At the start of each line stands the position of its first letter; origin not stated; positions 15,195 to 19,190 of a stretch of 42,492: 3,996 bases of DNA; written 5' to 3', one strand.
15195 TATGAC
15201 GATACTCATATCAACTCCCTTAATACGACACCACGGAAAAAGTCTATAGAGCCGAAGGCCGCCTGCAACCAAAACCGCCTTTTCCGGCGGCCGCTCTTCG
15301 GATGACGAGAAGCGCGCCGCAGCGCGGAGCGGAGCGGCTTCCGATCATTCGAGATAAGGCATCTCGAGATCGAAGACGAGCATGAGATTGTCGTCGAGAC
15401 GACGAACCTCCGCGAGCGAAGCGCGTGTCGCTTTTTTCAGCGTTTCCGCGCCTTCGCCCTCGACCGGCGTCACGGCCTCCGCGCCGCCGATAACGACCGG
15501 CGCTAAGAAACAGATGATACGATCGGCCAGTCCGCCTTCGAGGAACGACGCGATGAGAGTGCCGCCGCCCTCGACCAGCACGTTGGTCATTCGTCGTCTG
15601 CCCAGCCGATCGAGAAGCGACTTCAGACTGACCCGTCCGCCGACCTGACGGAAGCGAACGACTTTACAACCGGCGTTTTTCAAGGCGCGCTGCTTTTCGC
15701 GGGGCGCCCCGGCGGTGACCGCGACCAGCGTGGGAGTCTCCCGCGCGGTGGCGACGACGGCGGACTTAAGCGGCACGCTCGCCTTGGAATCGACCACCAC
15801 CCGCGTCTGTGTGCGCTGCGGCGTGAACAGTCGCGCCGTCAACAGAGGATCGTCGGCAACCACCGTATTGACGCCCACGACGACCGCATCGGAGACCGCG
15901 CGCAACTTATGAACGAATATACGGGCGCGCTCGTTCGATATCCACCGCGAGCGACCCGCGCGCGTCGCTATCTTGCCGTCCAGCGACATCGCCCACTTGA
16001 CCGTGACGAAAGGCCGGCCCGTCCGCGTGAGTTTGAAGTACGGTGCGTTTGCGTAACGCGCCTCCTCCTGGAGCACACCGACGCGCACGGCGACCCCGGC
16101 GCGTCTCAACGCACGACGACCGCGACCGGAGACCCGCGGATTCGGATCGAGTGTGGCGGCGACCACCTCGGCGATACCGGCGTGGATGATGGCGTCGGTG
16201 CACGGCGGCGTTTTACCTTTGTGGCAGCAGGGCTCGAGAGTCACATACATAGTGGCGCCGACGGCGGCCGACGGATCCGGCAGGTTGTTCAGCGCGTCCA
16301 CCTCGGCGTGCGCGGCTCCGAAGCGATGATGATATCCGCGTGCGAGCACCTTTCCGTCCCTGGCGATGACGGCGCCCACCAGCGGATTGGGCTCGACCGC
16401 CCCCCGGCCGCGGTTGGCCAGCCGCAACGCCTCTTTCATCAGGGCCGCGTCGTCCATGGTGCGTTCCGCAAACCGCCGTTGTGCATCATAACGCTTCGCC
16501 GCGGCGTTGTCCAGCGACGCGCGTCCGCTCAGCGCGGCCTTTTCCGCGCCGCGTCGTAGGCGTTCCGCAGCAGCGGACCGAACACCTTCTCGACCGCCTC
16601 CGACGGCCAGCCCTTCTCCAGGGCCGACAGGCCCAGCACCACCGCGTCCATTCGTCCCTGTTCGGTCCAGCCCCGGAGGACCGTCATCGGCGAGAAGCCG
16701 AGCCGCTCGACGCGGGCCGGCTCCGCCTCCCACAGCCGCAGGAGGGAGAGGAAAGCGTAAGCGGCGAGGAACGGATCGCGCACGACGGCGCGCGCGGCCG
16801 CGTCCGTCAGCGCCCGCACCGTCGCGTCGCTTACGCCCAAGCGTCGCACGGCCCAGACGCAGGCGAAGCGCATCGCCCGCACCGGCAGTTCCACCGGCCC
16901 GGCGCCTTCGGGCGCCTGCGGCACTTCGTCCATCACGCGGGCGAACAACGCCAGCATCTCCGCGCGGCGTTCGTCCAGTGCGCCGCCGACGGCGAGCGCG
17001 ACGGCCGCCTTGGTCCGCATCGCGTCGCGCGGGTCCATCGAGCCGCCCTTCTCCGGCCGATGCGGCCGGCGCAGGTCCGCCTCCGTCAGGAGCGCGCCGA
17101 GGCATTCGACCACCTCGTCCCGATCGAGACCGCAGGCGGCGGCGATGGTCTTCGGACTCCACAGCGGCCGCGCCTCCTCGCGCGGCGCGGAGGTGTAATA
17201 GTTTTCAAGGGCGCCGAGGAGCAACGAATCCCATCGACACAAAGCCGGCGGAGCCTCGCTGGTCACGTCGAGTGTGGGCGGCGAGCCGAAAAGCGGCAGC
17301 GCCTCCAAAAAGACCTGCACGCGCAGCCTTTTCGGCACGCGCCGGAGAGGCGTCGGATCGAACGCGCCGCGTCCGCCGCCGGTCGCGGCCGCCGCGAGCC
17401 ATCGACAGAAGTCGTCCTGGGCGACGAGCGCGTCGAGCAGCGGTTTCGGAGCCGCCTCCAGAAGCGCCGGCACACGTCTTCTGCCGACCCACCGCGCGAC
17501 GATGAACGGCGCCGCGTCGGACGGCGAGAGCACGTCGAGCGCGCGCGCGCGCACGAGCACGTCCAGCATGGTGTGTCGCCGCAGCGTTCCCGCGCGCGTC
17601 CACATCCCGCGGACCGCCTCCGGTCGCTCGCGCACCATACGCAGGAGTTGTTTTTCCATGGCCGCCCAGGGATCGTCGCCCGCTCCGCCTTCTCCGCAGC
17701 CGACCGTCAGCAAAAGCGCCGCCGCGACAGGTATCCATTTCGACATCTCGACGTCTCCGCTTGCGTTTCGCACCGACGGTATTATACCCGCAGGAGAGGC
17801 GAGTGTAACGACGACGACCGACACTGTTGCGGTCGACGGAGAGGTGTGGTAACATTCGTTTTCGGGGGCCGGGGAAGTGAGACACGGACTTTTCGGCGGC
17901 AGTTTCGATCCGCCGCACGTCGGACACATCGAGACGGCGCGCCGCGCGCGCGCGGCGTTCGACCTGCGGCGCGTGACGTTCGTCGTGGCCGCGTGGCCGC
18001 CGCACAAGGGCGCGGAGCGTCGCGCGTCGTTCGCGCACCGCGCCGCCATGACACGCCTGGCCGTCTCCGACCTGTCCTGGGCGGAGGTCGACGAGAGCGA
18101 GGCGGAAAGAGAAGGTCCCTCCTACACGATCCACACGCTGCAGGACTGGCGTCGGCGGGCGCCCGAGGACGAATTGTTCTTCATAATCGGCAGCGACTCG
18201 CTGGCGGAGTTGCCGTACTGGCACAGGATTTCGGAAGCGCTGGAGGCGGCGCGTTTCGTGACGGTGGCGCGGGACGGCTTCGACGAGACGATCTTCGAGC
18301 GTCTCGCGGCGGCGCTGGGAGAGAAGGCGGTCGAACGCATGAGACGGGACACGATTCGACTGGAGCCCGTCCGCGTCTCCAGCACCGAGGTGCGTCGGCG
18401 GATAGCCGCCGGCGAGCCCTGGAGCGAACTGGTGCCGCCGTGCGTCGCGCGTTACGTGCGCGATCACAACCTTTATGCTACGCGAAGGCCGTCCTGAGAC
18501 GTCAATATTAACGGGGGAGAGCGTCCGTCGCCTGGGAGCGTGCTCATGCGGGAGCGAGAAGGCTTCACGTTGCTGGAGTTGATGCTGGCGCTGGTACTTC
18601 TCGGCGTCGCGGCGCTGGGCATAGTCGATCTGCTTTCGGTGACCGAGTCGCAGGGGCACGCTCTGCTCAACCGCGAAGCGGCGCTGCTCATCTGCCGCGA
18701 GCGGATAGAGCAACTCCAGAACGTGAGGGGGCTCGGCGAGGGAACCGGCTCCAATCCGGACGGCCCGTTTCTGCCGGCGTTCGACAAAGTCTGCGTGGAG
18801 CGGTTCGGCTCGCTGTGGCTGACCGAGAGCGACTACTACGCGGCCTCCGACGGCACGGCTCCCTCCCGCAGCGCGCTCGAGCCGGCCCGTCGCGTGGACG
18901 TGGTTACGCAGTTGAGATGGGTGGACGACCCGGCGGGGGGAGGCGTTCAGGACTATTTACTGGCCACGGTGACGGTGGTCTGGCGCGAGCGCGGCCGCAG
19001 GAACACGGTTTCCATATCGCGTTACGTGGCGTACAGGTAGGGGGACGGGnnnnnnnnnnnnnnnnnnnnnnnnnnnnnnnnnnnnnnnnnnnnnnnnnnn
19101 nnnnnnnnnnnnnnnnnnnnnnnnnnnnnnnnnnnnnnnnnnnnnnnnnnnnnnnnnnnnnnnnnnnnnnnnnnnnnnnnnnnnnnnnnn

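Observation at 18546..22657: Minor-pseudopilin trio with two members inflated by display domains: candidate novel pilus/pseudopilus tip complex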

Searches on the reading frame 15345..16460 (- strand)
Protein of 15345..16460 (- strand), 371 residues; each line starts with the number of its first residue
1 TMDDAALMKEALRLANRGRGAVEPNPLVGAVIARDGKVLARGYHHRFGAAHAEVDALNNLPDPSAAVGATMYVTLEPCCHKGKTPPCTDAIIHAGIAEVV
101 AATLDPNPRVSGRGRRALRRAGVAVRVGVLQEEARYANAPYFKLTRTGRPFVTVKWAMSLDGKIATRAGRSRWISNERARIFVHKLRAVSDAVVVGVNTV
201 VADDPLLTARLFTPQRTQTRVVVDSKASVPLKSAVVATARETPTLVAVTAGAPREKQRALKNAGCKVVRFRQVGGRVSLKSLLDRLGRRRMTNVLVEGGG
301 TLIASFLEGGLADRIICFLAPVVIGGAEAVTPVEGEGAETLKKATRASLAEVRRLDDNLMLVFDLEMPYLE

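Call 97: search_protein_families(library=pfam, proteins=[window:15345-16460:-], max_evalue=0.001)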
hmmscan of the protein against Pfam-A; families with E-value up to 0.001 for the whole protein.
window:15345-16460:- (371 aa): 4 families
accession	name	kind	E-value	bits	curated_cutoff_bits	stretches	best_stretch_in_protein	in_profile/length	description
PF01872.23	RibD_C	-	5.6e-52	176.9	24.1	1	150-359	1-195/197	RibD C-terminal domain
PF00383.29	dCMP_cyt_deam_1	-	6.5e-18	65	25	1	3-102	3-101/102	Cytidine and deoxycytidylate deaminase zinc-binding region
PF14437.12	MafB19-deam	-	1.5e-10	41.6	27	1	2-107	1-105/142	MafB19-like deaminase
PF18785.7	Inv-AAD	-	0.00044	20.6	26.5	0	35-127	9-116/129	Invertebrate-AID/APOBEC-deaminase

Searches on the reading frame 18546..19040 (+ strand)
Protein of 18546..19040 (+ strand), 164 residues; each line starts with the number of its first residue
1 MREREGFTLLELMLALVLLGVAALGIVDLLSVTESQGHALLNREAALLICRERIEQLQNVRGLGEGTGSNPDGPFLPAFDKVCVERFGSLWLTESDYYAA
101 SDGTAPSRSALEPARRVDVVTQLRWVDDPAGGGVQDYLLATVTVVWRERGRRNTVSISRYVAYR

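Call 3: search_protein_families(library=pfam, proteins=[window:18546-19040:+], max_evalue=1)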
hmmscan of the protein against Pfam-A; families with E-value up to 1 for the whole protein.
window:18546-19040:+ (164 aa): 1 family
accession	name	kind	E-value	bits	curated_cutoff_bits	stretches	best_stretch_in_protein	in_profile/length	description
PF07963.17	N_methyl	-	1.7e-06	27.7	21.2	1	1-26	1-26/27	Prokaryotic N-terminal methylation motif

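Call 4: search_protein_families(library=ncbifam, proteins=[window:18546-19040:+], max_evalue=1)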
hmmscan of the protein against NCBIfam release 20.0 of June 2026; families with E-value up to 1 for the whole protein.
window:18546-19040:+ (164 aa): 10 families
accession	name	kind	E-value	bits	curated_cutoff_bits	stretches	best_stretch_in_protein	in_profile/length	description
TIGR02532.1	IV_pilin_GFxxxE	domain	9.9e-06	25.2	16.3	1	5-26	2-23/24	prepilin-type N-terminal cleavage/methylation domain-containing protein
TIGR01707.1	gspI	equivalog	1.9e-05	25.1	44.35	1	6-58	1-53/101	type II secretion system minor pseudopilin GspI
TIGR01708.2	typeII_sec_gspH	equivalog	3.3e-05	23.9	80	1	5-47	2-42/169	type II secretion system minor pseudopilin GspH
NF041013.1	T4P_ComGE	equivalog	0.00022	21.2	49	1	5-59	4-58/83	competence type IV pilus minor pilin ComGE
NF041002.1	pilin_ComGF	equivalog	0.0055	16.9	80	1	5-43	2-40/139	competence type IV pilus minor pilin ComGF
TIGR02523.1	type_IV_pilV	equivalog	0.022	15.2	52.2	1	5-56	2-53/139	type IV pilus modification protein PilV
NF007848.0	PRK10557.1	equivalog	0.05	12.9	120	1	3-36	9-42/192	prepilin peptidase-dependent protein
TIGR01710.1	typeII_sec_gspG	equivalog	0.056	13.5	88.85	1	6-24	2-21/134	type II secretion system major pseudopilin GspG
NF007800.0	PRK10506.1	equivalog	0.085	12.7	158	1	1-23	5-27/163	prepilin peptidase-dependent protein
NF006453.0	PRK08808.1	equivalog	0.092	11.8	295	1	2-32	4-35/211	type II secretion system protein J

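Call 23: search_solved_structures(query=A1, max_evalue=10, show_alignments=3)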
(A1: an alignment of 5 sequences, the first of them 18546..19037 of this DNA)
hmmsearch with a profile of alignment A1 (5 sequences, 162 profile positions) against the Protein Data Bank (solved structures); distinct sequences matched with E-value up to 10: 3.
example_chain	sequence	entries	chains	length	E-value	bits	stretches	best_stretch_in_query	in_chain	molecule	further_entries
7tgg_A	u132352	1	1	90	0.095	16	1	2-39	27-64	Geopilin domain 1 protein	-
9egp_A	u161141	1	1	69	0.59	13.4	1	2-33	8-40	Geopilin domain 1 protein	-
5g23_A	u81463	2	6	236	1.8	11.8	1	2-34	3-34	TYPE-IV LIKE PILIN TTHA1219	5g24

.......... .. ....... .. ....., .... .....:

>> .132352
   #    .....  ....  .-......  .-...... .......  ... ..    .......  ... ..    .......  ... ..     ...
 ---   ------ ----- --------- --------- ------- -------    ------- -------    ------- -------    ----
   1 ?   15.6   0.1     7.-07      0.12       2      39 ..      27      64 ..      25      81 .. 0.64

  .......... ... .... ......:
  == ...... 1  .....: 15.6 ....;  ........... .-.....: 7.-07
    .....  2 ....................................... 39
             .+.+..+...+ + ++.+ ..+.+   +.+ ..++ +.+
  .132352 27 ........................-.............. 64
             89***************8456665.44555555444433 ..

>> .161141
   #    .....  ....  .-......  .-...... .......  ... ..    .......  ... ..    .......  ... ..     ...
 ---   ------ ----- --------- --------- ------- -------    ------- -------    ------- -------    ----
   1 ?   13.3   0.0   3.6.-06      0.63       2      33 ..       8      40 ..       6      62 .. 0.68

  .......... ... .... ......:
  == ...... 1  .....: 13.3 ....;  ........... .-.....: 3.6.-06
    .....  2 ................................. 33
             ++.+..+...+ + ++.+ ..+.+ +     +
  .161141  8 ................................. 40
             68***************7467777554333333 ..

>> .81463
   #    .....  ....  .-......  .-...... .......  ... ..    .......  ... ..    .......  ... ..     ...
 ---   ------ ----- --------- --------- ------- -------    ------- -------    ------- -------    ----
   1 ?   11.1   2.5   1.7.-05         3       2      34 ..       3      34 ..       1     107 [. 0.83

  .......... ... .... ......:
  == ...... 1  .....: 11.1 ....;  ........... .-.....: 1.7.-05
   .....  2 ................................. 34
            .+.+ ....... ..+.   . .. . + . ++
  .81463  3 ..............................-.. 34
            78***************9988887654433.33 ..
